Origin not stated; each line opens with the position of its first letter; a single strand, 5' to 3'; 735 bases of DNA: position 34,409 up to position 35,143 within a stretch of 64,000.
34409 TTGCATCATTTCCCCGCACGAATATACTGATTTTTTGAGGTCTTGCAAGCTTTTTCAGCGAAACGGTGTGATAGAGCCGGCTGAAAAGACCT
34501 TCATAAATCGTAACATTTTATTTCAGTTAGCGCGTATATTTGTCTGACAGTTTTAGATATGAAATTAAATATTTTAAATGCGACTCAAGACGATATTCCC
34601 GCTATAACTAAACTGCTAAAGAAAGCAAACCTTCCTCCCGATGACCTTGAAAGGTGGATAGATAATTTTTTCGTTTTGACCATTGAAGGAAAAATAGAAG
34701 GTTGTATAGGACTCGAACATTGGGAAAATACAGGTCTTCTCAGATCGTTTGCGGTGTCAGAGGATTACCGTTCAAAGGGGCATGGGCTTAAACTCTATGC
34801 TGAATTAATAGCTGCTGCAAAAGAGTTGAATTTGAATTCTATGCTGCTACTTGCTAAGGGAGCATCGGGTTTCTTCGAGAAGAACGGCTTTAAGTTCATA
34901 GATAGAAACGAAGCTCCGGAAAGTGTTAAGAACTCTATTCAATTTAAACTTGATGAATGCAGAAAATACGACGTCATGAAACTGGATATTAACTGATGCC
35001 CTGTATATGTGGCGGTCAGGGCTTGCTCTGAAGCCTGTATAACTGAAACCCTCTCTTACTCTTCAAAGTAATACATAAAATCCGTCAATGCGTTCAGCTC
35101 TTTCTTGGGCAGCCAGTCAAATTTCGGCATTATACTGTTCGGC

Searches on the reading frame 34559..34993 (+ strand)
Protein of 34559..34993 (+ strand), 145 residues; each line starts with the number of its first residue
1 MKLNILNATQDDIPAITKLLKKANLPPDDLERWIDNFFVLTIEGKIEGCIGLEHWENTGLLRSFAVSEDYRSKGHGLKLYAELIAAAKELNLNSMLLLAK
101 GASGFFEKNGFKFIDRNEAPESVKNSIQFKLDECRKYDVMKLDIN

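Call 36: find_encoding_contigs(protein=window:34559-34993:+, flank=10000, max_places=8)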
Protein window:34559-34993:+ (145 aa): 10 contigs read that carry it; 8 places shown.
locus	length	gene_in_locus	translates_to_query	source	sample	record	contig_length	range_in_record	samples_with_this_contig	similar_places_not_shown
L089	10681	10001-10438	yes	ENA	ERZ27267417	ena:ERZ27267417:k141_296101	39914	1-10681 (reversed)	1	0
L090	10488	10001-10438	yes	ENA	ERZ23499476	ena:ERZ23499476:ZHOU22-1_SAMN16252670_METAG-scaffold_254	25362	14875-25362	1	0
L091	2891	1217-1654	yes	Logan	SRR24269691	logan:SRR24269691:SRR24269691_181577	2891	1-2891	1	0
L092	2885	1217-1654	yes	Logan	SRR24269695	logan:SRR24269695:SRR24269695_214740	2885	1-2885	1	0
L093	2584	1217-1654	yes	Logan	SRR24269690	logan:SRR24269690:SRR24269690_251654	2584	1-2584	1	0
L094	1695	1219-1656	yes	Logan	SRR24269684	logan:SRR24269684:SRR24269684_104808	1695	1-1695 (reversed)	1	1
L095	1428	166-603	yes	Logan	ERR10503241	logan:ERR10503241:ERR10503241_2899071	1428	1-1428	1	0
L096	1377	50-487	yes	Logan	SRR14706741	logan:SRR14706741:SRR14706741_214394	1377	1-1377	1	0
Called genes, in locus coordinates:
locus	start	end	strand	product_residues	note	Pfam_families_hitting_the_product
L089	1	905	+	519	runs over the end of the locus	PF01642:MM_CoA_mutase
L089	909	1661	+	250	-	PF03099:BPL_LplA_LipB, PF16917:BPL_LplA_LipB_2 (faint)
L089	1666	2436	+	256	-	PF03309:Pan_kinase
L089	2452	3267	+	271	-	PF00795:CN_hydrolase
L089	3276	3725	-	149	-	PF11141:DUF2914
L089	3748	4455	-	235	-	PF00702:Hydrolase, PF12710:HAD, PF13419:HAD_2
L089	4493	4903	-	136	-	-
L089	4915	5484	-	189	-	PF03918:CcmH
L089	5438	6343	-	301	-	PF13240:Zn_Ribbon_1 (weak)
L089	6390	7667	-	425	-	PF19335:HMBD, PF25919:BSH_CusB, PF25973:BSH_CzcB, PF25869:3HB_CusB, PF25944:Beta-barrel_RND (weak), PF25954:Beta-barrel_RND_2, PF25989:YknX_C (faint), PF25975:CzcB_C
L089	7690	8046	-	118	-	PF19335:HMBD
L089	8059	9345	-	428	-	PF02321:OEP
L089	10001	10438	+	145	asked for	PF00583:Acetyltransf_1, PF13673:Acetyltransf_10 (weak), PF13508:Acetyltransf_7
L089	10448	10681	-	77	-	?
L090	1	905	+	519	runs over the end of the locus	PF01642:MM_CoA_mutase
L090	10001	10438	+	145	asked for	PF00583:Acetyltransf_1, PF13673:Acetyltransf_10 (weak), PF13508:Acetyltransf_7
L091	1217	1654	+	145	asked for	PF00583:Acetyltransf_1, PF13673:Acetyltransf_10 (weak), PF13508:Acetyltransf_7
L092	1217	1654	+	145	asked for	PF00583:Acetyltransf_1, PF13673:Acetyltransf_10 (weak), PF13508:Acetyltransf_7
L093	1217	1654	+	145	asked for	PF00583:Acetyltransf_1, PF13673:Acetyltransf_10 (weak), PF13508:Acetyltransf_7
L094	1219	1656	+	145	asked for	PF00583:Acetyltransf_1, PF13673:Acetyltransf_10 (weak), PF13508:Acetyltransf_7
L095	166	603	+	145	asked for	PF00583:Acetyltransf_1, PF13673:Acetyltransf_10 (weak), PF13508:Acetyltransf_7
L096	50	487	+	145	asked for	PF00583:Acetyltransf_1, PF13673:Acetyltransf_10 (weak), PF13508:Acetyltransf_7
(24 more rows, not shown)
